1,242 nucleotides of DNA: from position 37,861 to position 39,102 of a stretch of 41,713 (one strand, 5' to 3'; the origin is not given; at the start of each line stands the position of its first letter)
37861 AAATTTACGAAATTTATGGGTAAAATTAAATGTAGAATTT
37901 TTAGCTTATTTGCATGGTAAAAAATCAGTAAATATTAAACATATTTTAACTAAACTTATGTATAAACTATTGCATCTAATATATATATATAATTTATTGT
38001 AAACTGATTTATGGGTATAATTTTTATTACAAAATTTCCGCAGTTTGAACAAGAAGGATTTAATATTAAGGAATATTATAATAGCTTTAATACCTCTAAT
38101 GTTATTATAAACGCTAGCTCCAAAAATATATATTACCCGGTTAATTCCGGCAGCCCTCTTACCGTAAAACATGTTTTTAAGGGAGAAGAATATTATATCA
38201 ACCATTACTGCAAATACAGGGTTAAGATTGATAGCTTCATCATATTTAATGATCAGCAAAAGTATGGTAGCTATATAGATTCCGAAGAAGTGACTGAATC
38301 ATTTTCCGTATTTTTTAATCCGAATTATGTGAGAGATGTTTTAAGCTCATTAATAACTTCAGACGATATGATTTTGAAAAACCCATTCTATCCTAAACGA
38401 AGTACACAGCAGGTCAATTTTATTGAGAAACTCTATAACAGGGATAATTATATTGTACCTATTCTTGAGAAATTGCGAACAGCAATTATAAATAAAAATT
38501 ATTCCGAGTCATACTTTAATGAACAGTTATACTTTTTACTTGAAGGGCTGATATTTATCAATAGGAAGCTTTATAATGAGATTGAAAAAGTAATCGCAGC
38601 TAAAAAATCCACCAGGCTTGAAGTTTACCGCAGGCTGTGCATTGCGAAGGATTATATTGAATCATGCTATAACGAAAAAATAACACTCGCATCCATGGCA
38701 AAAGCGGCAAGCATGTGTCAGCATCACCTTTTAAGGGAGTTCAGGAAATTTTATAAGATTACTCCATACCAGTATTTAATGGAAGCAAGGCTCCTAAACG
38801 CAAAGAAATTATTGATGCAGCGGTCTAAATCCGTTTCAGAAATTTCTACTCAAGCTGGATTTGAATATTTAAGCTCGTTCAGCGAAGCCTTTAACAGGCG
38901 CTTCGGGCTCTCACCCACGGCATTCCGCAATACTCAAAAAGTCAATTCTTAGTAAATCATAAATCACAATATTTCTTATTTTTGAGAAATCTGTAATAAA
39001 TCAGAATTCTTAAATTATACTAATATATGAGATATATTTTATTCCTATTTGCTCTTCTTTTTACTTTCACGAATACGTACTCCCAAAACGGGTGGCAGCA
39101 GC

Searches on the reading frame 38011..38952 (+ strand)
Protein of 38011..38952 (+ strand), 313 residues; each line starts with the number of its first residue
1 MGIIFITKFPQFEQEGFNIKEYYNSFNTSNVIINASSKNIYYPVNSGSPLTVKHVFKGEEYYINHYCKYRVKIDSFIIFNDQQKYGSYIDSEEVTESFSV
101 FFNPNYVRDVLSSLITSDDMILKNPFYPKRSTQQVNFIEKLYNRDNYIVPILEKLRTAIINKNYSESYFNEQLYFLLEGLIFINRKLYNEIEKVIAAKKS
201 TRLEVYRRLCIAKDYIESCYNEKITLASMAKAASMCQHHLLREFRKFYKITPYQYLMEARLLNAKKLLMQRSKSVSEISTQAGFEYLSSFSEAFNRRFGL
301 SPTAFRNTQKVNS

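Call 46: search_protein_families(library=pfam, proteins=[window:38011-38952:+], max_evalue=0.01)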
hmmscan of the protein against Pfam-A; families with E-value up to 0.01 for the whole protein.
window:38011-38952:+ (313 aa): 2 families
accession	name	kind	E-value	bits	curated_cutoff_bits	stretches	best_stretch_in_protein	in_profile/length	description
PF12833.13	HTH_18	-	4.4e-21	75.4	33.6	1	229-307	1-79/80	Helix-turn-helix domain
PF00165.29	HTH_AraC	-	4e-08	33.6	26.6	1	270-307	6-42/42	Bacterial regulatory helix-turn-helix proteins, AraC family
